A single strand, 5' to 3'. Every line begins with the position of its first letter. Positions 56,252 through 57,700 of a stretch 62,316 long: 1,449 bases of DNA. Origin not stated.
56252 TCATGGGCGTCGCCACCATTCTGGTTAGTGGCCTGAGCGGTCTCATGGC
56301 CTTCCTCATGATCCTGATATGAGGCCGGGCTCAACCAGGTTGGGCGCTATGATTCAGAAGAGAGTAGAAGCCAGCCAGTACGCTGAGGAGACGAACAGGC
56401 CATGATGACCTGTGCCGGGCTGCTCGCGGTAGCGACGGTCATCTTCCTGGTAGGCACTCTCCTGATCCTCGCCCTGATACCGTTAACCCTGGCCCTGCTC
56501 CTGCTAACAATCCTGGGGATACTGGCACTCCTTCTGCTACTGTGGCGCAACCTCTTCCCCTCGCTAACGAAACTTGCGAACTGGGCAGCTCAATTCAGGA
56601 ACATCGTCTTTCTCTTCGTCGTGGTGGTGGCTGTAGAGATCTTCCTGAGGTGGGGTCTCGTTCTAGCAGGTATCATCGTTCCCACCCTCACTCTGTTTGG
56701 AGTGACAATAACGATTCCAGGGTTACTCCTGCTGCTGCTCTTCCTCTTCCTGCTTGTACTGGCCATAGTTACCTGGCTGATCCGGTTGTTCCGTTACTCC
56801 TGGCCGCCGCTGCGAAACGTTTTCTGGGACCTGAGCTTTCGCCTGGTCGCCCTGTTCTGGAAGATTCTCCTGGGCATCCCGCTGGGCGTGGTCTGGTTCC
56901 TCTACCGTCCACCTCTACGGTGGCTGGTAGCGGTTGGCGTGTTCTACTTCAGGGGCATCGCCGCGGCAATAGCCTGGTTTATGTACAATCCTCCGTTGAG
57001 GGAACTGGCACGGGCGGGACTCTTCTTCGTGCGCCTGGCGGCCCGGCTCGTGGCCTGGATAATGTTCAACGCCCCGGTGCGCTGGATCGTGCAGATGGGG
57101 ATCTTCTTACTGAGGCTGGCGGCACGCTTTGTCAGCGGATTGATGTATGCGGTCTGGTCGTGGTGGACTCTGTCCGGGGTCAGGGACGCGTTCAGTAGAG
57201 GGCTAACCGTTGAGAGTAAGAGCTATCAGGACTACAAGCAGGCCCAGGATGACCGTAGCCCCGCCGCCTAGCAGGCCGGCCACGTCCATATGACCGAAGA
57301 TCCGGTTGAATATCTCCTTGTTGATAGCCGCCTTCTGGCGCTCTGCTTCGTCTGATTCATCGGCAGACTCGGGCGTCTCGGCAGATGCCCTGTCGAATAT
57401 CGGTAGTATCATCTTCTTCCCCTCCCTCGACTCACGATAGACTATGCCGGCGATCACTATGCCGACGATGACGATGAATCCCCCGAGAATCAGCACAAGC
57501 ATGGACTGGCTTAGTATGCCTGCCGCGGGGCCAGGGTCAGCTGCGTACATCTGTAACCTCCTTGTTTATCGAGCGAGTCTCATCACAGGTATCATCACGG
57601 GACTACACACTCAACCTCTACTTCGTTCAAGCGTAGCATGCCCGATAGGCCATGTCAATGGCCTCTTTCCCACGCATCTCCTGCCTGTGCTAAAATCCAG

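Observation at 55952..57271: Unannotated module: two charge-free MGC peptides plus a repeat-bearing membrane protein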

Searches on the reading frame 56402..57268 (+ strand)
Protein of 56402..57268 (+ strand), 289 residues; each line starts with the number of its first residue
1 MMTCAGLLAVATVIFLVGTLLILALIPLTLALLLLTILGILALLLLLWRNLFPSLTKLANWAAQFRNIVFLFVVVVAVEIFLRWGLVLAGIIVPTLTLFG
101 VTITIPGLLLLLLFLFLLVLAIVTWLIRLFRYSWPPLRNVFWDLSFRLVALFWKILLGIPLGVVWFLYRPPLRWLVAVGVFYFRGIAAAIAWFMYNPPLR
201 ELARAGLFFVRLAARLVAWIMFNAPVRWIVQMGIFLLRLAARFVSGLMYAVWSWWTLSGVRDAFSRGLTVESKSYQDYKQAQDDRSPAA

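Call 3: search_protein_families(library=pfam, proteins=[window:56402-57268:+], max_evalue=1)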
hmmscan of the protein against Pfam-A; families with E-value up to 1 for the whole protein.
window:56402-57268:+ (289 aa): 0 families

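Call 9: find_homologous_proteins(query=window:56402-57268:+, max_evalue=0.01)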
Query window:56402-57268:+ (289 aa): 465 proteins with E <= 0.01 among 8000 candidates; the best 120 are listed.
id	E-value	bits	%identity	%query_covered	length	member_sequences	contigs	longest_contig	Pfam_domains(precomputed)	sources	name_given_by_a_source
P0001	4.9e-174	596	100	100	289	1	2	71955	-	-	-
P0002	3.1e-156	537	89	100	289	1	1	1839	-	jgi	-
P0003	7.8e-145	500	84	100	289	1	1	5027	-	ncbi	ncbi:MAG: hypothetical protein ACNA7X_04735 [Dehalococcoidia bacterium]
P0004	5.5e-130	451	75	100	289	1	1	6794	-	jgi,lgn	-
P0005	7.8e-128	444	73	100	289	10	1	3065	-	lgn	-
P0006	6.3e-127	441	72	100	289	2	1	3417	-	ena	-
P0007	3.4e-124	432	72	100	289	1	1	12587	-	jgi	-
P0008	7.3e-101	356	59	100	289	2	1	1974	-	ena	-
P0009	1.5e-98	348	57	100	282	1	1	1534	-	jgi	-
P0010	3.4e-98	347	59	97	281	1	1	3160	-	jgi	-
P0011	3.7e-98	347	59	97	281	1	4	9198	-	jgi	jgi:hypothetical protein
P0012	6.3e-98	346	59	97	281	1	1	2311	-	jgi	jgi:hypothetical protein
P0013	1.5e-97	345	58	97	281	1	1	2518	-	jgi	jgi:hypothetical protein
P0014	1.6e-97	345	56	100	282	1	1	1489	-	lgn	-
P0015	3.1e-97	344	59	97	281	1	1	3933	-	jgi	jgi:hypothetical protein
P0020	6.5e-96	339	55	100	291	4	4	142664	-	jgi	jgi:hypothetical protein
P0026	9.5e-95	336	58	97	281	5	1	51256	-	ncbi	-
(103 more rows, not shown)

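Call 10: find_encoding_contigs(protein=P0020, flank=5000, max_places=2)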
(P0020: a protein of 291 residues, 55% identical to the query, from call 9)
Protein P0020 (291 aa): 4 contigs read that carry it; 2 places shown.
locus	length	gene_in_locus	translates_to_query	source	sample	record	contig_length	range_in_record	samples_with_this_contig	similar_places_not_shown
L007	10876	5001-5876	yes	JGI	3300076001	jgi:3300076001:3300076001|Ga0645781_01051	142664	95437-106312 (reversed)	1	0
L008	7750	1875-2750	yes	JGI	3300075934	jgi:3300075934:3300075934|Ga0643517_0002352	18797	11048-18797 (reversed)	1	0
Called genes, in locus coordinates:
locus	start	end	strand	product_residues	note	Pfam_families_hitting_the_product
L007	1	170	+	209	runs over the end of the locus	PF01467:CTP_transf_like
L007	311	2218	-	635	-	PF02518:HATPase_c, PF00204:DNA_gyraseB, PF01751:Toprim, PF00986:DNA_gyraseB_C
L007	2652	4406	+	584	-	PF01833:TIG (weak)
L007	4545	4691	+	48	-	-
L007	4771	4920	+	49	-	-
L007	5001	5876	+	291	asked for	-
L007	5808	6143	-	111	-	-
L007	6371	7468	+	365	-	PF02481:DNA_processg_A, PF17782:WHD_DprA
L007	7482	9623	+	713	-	PF01751:Toprim, PF01131:Topoisom_bac, PF01396:Zn_ribbon_Top1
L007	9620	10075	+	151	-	PF01220:DHquinase_II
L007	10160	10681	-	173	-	PF02577:BFN_dom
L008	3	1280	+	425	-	?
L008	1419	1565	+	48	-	-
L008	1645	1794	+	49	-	-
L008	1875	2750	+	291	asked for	-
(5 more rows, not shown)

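Call 11: find_encoding_contigs(protein=P0026, flank=5000, max_places=2)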
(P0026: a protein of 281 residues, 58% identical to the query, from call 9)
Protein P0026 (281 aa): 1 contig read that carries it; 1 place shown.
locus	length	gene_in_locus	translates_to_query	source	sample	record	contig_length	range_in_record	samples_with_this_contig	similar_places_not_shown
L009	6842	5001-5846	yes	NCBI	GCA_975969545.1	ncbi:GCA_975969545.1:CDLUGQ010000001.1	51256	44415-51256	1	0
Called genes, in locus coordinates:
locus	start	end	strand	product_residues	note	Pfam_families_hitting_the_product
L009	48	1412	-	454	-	PF18998:Flg_new_2, PF25390:WD40_RLD, PF13540:RCC1_2 (weak), PF25390:WD40_RLD, PF13540:RCC1_2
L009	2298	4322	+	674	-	PF16656:Pur_ac_phosph_N (faint), PF01833:TIG (faint)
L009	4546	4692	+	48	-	-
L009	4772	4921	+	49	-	-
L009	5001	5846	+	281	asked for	-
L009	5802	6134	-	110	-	-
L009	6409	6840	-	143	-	?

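Call 12: find_encoding_contigs(protein=P0007, flank=5000, max_places=2)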
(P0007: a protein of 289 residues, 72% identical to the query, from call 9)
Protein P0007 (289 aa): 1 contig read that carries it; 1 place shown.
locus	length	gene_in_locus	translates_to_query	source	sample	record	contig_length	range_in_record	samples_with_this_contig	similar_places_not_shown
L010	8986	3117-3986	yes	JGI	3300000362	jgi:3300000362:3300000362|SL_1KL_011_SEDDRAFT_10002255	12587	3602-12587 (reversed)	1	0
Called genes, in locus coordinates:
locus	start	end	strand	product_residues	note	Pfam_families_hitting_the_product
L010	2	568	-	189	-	?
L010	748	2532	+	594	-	PF01833:TIG (weak)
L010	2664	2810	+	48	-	-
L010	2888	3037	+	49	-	-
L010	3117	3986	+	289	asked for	-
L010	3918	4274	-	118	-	-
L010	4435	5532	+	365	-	PF02481:DNA_processg_A, PF17782:WHD_DprA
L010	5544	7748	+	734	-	PF01751:Toprim, PF01131:Topoisom_bac, PF01396:Zn_ribbon_Top1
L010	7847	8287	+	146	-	PF01220:DHquinase_II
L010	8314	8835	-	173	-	PF02577:BFN_dom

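Call 15: find_related_loci(query=window:56402-57268:+, collection=genome_contigs, flank=4000)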
Query window:56402-57268:+ (289 aa) in genome_contigs; peptide patterns used: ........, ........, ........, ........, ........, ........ (x = any residue, [..] = any of these).
110 stretches matched a pattern; 13 encode a relative of the query (tblastn E <= 1e-3); 13 distinct loci.
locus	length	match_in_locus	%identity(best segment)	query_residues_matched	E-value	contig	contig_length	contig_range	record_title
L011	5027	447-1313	84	1-289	1e-122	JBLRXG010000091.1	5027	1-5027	MAG: Dehalococcoidia bacterium isolate TamC05-31 NODE_91_length_5027_cov_2.052121, whole genome shotgun sequence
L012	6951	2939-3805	75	1-289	4e-115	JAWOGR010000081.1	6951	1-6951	MAG: Dehalococcoidia bacterium isolate BLK6-3.bin.89 k191_2039551, whole genome shotgun sequence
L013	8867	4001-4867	56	1-289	5e-94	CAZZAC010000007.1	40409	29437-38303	MAG TPA_asm: uncultured Dehalococcoidales bacterium isolate binchicken_co196_122 genome assembly, contig: NODE_1041_leng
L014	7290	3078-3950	56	1-289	2e-92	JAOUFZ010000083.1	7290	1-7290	MAG: Dehalococcoidia bacterium isolate 4_1_July_SF_Bin57 4_1_July_SF_Bin57_scaffold_5588_c1, whole genome shotgun sequen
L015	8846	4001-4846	58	2-289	7e-90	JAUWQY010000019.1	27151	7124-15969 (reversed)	MAG: Dehalococcoidia bacterium isolate CSMAG_2514 CSMAG_2514_k141_83940_length_27151_cov_763.0000, whole genome shotgun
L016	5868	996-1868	57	1-289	6e-89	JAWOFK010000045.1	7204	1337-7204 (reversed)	MAG: Dehalococcoidia bacterium isolate BLK6-1.bin.245 k191_919318, whole genome shotgun sequence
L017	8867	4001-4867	55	1-289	9e-83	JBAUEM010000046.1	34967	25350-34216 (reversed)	MAG: Dehalococcoidia bacterium isolate MFD13097_ilm_asm_bin13 k127_16804, whole genome shotgun sequence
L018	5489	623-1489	60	1-289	3e-80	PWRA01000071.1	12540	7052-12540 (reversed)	MAG: Dehalococcoidia bacterium isolate CSSed10_7 CS-Sed10-C11958, whole genome shotgun sequence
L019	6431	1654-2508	49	2-289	2e-78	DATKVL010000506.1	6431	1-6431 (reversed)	MAG TPA_asm: Dehalococcoidia bacterium isolate SMAG_U14132 k141_1154639, whole genome shotgun sequence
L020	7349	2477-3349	58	1-289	5e-78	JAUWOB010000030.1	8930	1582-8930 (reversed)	MAG: Dehalococcoidia bacterium isolate CSMAG_2439 CSMAG_2439_k141_530728_length_8930_cov_6.0000, whole genome shotgun se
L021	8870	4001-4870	58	1-289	6e-78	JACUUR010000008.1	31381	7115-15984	MAG: Dehalococcoidia bacterium isolate Kmv36 NODE_641_length_31381_cov_13.582998, whole genome shotgun sequence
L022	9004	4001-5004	49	16-289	3e-69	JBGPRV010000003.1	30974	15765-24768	MAG: Dehalococcoidia bacterium isolate OBJ1_062018_130_33 k141_303794_length_30974_cov_104.4566, whole genome shotgun se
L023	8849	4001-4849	48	2-286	6e-67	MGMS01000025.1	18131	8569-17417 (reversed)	MAG: Chloroflexi bacterium RBG_13_51_36 RBG_13_scaffold_21104, whole genome shotgun sequence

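Call 25: search_protein_families(library=ncbifam, proteins=[window:56402-57268:+], max_evalue=1)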
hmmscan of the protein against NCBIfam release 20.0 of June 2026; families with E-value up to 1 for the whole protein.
window:56402-57268:+ (289 aa): 0 families

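Call 26: search_solved_structures(query=A1, max_evalue=1)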
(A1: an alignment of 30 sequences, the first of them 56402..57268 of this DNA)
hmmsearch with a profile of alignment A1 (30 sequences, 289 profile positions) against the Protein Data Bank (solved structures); distinct sequences matched with E-value up to 1: 4.
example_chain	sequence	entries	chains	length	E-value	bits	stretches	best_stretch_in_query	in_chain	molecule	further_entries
3ifu_A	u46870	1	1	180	0.035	16.6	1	159-220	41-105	Non-structural protein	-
7emf_W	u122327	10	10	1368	0.037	16.6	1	2-62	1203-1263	Mediator of RNA polymerase II transcription subunit 23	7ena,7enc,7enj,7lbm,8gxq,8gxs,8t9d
6h02_A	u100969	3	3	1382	0.038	16.5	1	2-62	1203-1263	Mediator of RNA polymerase II transcription subunit 23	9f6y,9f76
6w1s_R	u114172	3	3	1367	0.077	15.5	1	2-62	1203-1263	Mediator of RNA polymerase II transcription subunit 23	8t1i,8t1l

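Call 34: predict_structure(alignment_id=A1)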
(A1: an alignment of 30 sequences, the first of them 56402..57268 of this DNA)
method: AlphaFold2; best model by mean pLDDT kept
length: 289 residues; sequences in the alignment: 30
mean_pLDDT: 75.2   pTM: 0.41
mean pLDDT of the five models: 75.2, 70.6, 69.0, 67.0, 62.8
residues with pLDDT >= 90: 26; 70-90: 178; 50-70: 64; < 50: 21
segments of 3 or more residues with pLDDT < 50: 271-273, 277-289
pLDDT, mean of each block of 10 residues (from residue 1): 79 88 87 93 93 86 87 89 82 80 84 89 84 73 77 75 62 65 69 63 73 73 72 82 75 56 52 48 41
secondary structure, 60 per line:
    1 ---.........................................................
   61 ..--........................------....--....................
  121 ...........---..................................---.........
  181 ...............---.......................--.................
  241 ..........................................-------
elements in order: H4-62 H65-88 E95-98 E101-104 H105-131 H135-168 H172-195 H199-221 H224-282

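Call 38: fold_search(model_id=the predicted structure, library=pdb)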
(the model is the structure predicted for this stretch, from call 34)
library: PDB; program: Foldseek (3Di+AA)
matches with E <= 10: 2; with E <= 0.001: 0
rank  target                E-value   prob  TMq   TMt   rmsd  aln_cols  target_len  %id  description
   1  9ftg_A                6.5e+00  0.03  0.14  0.09  12.7       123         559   11  Closed conformation of the pentameric ligand-gated ion channel, DeCLIC at pH 5 with 10 mM Ca2+ (released 2024-09-11)
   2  9eva_D                9.0e+00  0.02  0.12  0.08  15.4       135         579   10  3DFlex refinement of the CryoEM structure of DeCLIC nanodisc with 10mM calcium (released 2025-04-09)

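Call 48: search_protein_families(library=padloc, proteins=[window:56402-57268:+], max_evalue=0.1)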
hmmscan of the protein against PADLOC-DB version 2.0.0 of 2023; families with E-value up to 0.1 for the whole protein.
window:56402-57268:+ (289 aa): 0 families

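Call 49: search_protein_families(library=phrogs, proteins=[window:56402-57268:+], max_evalue=0.1)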
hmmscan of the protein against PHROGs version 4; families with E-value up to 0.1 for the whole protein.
window:56402-57268:+ (289 aa): 0 families

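Call 53: search_protein_representatives(alignment_id=A1)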
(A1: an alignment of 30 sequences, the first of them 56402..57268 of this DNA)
Query: 30 sequences, 289 profile positions. Proteins with E-value up to 0.001 (for the whole library): 17; up to 1e-10: 7; up to 1e-30: 6. The best 17 are listed.
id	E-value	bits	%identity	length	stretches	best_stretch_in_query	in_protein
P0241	8.9e-122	422.3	-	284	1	2-289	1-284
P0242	3.0e-75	269.6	-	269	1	17-287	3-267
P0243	1.4e-69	251.0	-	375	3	20-244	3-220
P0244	2.3e-36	142.0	-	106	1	176-281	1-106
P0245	9.5e-35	136.7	-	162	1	3-163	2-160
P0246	1.3e-31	126.4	-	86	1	205-289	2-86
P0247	1.7e-19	86.7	-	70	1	2-71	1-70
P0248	7.4e-07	45.2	-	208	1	20-144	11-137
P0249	2.8e-06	43.3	-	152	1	20-148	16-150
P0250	3.1e-06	43.1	-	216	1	20-142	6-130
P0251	4.8e-05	39.2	-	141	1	17-144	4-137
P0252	6.2e-05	38.9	-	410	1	17-156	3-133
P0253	1.6e-04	37.5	-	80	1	20-86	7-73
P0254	3.0e-04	36.6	-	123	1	20-132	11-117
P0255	3.2e-04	36.5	-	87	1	19-87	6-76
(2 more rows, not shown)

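Call 58: find_encoding_contigs(protein=P0250, flank=6000, max_places=2)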
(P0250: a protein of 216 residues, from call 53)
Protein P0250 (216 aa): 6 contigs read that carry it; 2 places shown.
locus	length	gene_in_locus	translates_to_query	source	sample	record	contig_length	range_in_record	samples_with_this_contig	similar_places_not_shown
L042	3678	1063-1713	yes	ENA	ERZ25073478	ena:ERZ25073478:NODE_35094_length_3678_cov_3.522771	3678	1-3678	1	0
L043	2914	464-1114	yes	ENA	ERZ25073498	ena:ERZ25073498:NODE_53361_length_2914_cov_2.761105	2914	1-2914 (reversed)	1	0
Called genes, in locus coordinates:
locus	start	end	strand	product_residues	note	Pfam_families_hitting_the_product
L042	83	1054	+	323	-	PF16656:Pur_ac_phosph_N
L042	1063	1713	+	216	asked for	-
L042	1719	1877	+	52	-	-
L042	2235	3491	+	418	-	PF02515:CoA_transf_3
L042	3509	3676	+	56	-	?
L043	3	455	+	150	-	?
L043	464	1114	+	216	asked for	-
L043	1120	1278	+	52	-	-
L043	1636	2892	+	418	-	PF02515:CoA_transf_3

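Call 59: find_encoding_contigs(protein=P0248, flank=6000, max_places=2)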
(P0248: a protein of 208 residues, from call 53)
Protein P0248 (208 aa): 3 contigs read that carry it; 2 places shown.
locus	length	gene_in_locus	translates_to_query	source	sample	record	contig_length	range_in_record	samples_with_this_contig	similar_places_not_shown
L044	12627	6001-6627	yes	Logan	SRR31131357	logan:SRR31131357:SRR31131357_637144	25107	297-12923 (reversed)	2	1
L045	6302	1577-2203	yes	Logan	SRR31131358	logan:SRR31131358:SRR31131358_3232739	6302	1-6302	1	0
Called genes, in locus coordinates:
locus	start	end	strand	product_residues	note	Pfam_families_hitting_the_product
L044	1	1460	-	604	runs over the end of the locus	-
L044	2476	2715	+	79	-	-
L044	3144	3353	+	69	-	-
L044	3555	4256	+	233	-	-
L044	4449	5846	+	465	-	PF13620:CarboxypepD_reg (faint), PF08308:PEGA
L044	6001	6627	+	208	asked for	-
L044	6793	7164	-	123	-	-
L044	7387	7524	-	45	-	-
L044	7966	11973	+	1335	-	PF25788:Ig_Rha78A_N (faint)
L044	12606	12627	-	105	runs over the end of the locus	?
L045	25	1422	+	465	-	PF13620:CarboxypepD_reg (faint), PF08308:PEGA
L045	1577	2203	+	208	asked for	-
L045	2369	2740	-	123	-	-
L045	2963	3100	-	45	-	-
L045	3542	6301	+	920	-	?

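Call 60: find_encoding_contigs(protein=P0243, flank=6000, max_places=2)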
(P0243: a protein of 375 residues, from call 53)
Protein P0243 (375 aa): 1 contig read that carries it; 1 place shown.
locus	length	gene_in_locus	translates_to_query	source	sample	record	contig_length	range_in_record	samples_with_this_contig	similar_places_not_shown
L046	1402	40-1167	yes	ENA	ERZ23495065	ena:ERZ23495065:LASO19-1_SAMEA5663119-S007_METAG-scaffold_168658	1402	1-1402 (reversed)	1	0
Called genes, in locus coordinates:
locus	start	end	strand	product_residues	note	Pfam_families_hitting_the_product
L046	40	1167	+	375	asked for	-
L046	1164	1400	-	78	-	?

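Call 65: search_protein_families(library=pfam, proteins=[L042:83-1051:+, L044:3555-4253:+, L044:6001-6624:+, L044:6793-7161:-, L042:1719-1874:+], max_evalue=0.1)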
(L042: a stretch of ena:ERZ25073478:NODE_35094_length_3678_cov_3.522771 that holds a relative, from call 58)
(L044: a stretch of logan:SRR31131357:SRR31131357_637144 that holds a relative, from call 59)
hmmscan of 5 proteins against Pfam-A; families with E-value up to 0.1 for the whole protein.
L042:83-1051:+ (323 aa): 3 families
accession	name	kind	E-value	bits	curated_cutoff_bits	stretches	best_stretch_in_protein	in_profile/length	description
PF16656.11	Pur_ac_phosph_N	-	1.4e-08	35.6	30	1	39-129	1-93/93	Purple acid Phosphatase, N-terminal domain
PF17425.8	Arylsulfotran_N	-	0.004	17.6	24.2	1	42-117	2-79/88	Arylsulfotransferase Ig-like domain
PF00041.27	fn3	-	0.0068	17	25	1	43-113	5-73/84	Fibronectin type III domain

L044:3555-4253:+ (233 aa): 0 families

L044:6001-6624:+ (208 aa): 0 families

L044:6793-7161:- (122 aa): 3 families
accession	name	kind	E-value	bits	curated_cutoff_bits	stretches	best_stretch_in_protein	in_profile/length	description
PF14851.11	FAM176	-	0.0034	17.6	31.5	1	44-116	22-96/152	FAM176 family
PF13197.11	DUF4013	-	0.019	15.3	26.9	1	9-70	49-116/168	Protein of unknown function (DUF4013)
PF13425.11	O-antigen_lig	-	0.039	13.2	31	1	9-118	218-319/462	O-antigen ligase like membrane protein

L042:1719-1874:+ (52 aa): 1 family
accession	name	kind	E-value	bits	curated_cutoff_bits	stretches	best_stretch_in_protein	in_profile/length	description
PF06417.17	EMC4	-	0.054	13.9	25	1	7-47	30-68/118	ER membrane protein complex subunit 4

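Call 83: find_encoding_contigs(protein=P0242, flank=5000, max_places=3)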
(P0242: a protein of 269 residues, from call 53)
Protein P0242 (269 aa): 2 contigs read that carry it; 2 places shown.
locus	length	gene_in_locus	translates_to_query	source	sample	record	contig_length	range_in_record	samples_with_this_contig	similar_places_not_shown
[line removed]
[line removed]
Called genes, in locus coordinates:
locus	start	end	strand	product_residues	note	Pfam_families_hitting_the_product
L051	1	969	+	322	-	?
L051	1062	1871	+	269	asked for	-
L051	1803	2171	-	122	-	-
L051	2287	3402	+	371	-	PF02481:DNA_processg_A, PF17782:WHD_DprA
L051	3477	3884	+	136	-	?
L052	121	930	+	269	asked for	-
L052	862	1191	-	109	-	-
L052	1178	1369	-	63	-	?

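Call 88: search_protein_families(library=pfam, alignment_id=A1, max_evalue=0.01)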
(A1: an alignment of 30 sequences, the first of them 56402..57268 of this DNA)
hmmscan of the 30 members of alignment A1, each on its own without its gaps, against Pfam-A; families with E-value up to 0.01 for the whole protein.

A. member 1, window:56402-57268:+ (289 aa): 0 families

B. families by the number of members that match (of 30 scanned): 0 families

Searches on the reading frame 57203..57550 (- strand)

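Call 3: search_protein_families(library=pfam, proteins=[window:57203-57550:-], max_evalue=1)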
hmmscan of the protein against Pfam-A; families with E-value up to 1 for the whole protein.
window:57203-57550:- (115 aa): 4 families
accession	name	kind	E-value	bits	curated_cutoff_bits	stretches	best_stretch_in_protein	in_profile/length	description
PF00558.24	Vpu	-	0.0019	18.4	24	1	16-73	5-64/81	Vpu protein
PF10177.14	DUF2371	-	0.0035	18.1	22.9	1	12-95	36-111/143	Uncharacterised conserved protein (DUF2371)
PF15664.10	TMEM252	-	0.13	12.4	27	1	16-58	15-55/139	Transmembrane protein 252 family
PF10907.13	DUF2749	-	0.21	12.1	25.5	1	27-73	5-49/72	Protein of unknown function (DUF2749)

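Call 25: search_protein_families(library=ncbifam, proteins=[window:57203-57550:-], max_evalue=1)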
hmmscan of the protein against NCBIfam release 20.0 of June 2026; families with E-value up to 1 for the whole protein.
window:57203-57550:- (115 aa): 2 families
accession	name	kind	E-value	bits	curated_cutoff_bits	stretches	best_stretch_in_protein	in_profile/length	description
TIGR02205.1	septum_zipA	equivalog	0.19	11.8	119.65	1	18-69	4-53/284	cell division protein ZipA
NF042931.1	SAG1386_EF1546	equivalog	0.24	11.5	80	1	13-70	26-84/158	SAG1386/EF1546 family surface-associated protein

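Call 48: search_protein_families(library=padloc, proteins=[window:57203-57547:-], max_evalue=0.1)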
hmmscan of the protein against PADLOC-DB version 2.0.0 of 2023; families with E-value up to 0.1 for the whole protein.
window:57203-57547:- (114 aa): 0 families

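Call 49: search_protein_families(library=phrogs, proteins=[window:57203-57547:-], max_evalue=0.1)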
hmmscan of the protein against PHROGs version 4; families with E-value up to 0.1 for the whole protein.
window:57203-57547:- (114 aa): 1 family
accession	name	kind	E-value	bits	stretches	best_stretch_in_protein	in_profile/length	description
phrog_23391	-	unknown function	0.012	16.4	1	17-47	4-34/53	-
